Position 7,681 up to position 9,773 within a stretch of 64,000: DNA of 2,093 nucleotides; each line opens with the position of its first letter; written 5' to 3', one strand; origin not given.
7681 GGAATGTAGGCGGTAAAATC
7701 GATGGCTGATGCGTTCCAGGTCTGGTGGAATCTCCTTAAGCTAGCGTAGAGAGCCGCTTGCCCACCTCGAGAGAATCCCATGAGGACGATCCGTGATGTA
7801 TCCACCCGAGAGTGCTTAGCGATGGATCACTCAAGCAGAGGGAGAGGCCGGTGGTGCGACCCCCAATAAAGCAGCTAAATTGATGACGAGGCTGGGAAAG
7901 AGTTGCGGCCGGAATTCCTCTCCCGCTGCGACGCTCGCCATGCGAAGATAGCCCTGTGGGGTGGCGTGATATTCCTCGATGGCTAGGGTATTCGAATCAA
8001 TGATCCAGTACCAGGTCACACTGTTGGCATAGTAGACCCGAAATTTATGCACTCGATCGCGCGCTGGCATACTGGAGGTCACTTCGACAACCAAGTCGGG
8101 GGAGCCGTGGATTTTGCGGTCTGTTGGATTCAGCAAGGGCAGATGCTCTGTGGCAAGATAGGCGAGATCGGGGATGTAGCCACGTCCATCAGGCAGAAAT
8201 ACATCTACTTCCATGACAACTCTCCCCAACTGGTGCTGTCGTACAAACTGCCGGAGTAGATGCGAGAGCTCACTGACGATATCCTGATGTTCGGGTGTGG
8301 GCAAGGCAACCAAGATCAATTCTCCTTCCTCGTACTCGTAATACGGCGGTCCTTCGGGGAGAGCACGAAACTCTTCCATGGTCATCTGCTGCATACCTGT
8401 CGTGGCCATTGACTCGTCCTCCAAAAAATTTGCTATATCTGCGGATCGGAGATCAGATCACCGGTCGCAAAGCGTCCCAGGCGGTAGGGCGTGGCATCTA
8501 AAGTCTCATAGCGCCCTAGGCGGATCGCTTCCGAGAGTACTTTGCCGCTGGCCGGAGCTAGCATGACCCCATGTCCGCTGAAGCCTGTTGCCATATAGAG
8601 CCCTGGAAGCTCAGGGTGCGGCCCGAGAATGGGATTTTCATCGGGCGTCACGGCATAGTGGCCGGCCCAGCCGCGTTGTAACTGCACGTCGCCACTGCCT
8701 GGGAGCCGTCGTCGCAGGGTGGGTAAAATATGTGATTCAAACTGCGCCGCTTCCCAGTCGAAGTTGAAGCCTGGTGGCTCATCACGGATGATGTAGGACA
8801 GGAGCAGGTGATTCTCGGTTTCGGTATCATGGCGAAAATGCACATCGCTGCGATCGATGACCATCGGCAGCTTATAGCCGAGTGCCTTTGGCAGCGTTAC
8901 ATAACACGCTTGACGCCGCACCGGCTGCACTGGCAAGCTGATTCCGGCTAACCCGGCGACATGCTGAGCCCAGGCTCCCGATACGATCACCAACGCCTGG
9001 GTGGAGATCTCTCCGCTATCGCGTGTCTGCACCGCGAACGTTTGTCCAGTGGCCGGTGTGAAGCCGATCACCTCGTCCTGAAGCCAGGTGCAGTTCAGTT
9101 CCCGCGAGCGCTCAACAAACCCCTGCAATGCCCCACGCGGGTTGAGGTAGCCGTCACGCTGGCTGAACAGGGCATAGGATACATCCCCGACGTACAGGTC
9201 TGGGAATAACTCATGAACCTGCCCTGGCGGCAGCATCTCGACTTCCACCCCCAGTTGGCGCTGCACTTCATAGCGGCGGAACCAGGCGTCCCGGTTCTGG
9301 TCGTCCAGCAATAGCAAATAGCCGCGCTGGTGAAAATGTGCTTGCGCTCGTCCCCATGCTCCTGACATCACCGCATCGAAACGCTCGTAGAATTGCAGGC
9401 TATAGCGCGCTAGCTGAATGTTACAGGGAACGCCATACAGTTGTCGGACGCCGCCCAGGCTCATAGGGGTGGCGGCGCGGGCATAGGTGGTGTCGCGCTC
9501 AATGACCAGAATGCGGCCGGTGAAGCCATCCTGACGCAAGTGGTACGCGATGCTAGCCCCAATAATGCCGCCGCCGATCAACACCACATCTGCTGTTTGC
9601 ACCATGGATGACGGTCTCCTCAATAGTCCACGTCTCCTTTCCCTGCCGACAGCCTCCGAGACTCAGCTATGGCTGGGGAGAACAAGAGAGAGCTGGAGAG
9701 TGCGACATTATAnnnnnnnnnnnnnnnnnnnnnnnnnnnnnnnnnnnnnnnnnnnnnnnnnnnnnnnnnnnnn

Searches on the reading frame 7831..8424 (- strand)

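Call 62: search_protein_families(library=pfam, proteins=[window:7831-8424:-], max_evalue=0.00001)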
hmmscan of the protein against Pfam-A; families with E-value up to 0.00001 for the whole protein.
window:7831-8424:- (197 aa): 1 family
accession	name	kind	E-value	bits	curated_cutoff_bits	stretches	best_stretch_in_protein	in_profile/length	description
PF05685.18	Uma2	-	2.2e-30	105.9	27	1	16-183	1-171/172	Putative restriction endonuclease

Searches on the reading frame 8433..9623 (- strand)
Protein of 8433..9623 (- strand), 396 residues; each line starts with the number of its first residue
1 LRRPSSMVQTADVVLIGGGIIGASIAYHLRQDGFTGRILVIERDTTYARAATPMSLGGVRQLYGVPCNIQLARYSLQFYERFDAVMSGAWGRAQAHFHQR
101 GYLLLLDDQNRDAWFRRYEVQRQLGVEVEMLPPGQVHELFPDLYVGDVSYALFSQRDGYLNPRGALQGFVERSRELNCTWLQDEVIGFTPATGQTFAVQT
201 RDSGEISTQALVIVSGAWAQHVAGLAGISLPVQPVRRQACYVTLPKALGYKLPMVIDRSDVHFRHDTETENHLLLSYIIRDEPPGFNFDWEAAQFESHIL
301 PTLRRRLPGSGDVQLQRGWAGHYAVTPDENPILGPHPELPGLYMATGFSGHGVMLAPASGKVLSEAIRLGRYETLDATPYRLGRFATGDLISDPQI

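Call 62: search_protein_families(library=pfam, proteins=[window:8433-9623:-], max_evalue=0.00001)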
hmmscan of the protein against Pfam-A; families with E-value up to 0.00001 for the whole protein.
window:8433-9623:- (396 aa): 1 family
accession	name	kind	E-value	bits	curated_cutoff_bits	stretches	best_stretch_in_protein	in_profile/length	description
PF01266.30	DAO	-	6.8e-61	207.2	27.9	1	12-365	1-352/353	FAD dependent oxidoreductase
